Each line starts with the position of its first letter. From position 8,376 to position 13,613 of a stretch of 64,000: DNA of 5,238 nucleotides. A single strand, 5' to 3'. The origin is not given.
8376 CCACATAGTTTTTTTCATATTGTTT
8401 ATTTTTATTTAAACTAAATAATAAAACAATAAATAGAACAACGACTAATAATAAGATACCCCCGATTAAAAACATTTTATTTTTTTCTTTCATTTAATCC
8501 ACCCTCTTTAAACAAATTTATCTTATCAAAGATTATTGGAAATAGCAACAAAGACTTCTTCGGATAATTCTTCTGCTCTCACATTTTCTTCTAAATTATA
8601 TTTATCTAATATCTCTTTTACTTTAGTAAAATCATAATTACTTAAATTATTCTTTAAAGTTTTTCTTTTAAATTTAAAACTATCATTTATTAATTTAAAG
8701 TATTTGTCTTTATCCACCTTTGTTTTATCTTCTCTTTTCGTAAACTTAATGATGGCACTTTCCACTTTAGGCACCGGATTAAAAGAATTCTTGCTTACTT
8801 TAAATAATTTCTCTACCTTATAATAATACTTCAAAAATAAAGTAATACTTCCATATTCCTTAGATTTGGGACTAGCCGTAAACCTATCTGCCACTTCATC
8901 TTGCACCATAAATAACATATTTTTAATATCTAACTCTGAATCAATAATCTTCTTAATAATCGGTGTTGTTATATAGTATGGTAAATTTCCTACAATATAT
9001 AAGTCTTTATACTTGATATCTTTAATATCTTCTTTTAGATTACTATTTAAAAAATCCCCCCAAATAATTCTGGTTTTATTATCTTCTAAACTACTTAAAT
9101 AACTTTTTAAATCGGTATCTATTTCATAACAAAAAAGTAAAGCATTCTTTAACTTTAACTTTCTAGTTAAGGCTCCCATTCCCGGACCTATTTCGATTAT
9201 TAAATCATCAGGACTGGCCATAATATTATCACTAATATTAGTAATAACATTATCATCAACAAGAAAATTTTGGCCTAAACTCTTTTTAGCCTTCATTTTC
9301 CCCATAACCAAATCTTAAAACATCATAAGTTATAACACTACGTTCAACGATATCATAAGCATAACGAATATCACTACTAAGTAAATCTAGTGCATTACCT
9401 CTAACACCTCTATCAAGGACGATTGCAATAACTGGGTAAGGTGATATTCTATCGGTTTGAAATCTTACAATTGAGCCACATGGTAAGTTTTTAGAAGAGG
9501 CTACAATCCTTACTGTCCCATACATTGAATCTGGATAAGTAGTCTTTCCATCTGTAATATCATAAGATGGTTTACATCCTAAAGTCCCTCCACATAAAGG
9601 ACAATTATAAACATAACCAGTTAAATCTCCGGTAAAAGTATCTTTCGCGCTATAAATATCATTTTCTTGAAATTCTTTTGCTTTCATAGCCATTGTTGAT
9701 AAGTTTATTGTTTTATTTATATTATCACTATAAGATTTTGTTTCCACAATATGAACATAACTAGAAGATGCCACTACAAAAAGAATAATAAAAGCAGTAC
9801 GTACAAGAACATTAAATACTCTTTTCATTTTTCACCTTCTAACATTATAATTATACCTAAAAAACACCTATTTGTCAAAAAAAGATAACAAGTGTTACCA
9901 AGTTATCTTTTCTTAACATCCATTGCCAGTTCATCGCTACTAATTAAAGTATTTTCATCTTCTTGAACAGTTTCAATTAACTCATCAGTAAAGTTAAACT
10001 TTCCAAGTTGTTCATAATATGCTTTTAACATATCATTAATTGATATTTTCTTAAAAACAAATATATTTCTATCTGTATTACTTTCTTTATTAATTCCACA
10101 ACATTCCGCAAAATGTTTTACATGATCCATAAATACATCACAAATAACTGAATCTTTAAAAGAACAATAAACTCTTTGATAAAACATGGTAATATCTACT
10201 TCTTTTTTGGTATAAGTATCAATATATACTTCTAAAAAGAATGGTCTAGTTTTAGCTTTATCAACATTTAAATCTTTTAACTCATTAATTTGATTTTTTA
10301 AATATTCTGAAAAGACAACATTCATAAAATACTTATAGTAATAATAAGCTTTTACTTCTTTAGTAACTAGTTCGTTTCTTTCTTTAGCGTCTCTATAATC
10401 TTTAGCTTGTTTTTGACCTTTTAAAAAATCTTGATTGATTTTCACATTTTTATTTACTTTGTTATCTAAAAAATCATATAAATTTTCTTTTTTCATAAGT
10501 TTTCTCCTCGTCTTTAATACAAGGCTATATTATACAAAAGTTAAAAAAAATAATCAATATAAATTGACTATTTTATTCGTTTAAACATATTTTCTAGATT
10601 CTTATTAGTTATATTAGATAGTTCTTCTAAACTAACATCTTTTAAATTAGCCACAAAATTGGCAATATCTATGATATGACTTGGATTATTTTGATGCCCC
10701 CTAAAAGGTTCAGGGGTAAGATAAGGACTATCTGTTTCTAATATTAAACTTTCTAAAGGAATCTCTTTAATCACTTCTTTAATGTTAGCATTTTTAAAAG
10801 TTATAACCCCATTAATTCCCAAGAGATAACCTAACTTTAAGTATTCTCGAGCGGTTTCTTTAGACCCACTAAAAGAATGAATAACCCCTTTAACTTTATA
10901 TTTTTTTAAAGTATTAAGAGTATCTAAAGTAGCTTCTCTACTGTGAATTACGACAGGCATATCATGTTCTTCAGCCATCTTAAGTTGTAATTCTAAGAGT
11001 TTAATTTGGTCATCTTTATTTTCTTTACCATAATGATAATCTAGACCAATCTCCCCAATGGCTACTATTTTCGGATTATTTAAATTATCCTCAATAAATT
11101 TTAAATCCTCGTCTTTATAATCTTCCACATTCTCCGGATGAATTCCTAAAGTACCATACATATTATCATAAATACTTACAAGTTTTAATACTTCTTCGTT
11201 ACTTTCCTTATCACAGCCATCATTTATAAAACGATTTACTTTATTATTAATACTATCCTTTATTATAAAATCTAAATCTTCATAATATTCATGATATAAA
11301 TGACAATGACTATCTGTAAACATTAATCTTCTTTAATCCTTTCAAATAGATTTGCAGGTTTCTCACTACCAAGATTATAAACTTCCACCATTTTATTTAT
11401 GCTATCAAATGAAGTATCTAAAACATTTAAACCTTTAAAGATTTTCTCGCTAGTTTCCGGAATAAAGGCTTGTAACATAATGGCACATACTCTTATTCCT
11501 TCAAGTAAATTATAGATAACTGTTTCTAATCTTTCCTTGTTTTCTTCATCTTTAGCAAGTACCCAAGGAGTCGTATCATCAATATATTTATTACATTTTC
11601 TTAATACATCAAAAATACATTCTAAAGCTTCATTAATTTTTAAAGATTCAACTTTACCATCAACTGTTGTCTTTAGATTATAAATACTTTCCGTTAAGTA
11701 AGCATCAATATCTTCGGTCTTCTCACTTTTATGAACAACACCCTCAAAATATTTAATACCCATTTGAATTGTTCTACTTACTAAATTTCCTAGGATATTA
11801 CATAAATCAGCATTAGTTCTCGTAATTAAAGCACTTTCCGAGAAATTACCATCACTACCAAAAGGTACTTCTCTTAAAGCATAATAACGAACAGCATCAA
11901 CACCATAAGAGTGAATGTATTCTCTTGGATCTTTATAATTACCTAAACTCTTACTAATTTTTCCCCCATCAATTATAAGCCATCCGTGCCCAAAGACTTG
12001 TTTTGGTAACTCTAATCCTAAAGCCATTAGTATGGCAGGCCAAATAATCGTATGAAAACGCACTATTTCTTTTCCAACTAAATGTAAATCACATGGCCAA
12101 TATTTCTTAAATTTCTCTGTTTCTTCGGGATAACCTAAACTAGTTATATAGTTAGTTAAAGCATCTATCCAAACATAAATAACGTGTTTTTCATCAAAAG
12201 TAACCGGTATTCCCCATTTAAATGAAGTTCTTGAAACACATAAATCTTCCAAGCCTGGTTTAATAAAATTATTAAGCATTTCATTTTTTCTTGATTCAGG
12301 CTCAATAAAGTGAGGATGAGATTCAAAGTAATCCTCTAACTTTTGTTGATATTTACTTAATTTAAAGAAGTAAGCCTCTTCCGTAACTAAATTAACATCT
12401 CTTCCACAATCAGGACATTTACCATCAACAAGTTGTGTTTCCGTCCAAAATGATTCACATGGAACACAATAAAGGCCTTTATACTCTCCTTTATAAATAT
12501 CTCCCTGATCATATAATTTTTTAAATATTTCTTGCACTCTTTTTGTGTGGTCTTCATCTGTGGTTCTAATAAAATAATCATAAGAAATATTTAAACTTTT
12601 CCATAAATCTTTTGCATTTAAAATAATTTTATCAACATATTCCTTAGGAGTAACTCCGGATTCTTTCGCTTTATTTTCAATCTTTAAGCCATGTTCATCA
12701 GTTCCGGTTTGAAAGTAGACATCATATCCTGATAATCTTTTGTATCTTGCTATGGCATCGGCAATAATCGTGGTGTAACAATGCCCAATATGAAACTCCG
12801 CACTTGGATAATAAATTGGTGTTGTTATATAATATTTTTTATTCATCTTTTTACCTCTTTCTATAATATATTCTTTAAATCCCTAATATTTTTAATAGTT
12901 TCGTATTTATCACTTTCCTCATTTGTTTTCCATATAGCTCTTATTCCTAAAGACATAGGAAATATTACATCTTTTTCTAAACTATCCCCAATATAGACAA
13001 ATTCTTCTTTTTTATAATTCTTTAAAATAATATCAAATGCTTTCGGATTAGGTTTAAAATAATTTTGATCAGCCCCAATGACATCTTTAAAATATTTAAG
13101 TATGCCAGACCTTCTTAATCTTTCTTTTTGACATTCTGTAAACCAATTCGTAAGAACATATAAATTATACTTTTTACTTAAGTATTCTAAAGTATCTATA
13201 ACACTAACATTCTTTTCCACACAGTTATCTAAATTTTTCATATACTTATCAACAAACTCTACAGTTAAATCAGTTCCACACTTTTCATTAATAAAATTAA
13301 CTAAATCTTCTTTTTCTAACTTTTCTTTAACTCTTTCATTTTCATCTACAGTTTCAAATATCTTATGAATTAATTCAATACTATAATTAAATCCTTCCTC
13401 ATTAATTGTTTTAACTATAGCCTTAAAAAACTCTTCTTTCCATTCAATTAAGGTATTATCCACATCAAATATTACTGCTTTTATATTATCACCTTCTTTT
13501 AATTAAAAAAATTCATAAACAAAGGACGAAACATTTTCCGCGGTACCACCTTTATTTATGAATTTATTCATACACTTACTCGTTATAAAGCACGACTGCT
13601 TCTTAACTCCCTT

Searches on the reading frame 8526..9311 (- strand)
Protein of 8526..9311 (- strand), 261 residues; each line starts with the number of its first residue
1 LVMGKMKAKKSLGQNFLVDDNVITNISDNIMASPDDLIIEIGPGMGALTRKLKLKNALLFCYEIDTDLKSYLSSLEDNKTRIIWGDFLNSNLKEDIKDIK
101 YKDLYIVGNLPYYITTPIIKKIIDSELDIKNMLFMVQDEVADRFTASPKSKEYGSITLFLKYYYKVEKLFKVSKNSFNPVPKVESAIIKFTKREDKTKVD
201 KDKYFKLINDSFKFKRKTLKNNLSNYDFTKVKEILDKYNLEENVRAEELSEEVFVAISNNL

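Call 35: search_protein_families(library=pfam, proteins=[window:8526-9311:-], max_evalue=0.00001)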
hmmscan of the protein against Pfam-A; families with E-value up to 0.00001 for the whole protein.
window:8526-9311:- (261 aa): 1 family
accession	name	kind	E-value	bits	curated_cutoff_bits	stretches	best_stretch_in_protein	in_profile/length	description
PF00398.26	RrnaAD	-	3.4e-55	187.4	24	1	7-259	3-259/263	Ribosomal RNA adenine dimethylase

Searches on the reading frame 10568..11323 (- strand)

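Call 35: search_protein_families(library=pfam, proteins=[window:10568-11323:-], max_evalue=0.00001)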
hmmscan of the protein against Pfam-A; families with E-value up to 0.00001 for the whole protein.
window:10568-11323:- (251 aa): 1 family
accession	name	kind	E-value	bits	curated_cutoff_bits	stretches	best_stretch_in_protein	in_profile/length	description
PF01026.27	TatD_DNase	-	7e-78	262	27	1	3-248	1-253/253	TatD related DNase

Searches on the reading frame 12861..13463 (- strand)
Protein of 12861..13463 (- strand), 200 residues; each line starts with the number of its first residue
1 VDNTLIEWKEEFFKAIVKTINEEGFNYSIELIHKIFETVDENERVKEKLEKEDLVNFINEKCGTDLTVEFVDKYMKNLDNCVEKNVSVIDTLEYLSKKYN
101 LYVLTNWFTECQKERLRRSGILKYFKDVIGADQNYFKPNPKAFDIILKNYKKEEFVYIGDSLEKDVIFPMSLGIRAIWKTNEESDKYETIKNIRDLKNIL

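Call 35: search_protein_families(library=pfam, proteins=[window:12861-13463:-], max_evalue=0.00001)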
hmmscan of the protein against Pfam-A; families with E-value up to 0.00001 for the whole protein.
window:12861-13463:- (200 aa): 2 families
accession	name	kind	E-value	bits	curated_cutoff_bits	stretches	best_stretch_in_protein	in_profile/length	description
PF13419.12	HAD_2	-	9.4e-15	55.6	23.8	1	1-178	5-177/178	Haloacid dehalogenase-like hydrolase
PF00702.32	Hydrolase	-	7.5e-11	43.2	26.4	1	1-166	8-184/191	haloacid dehalogenase-like hydrolase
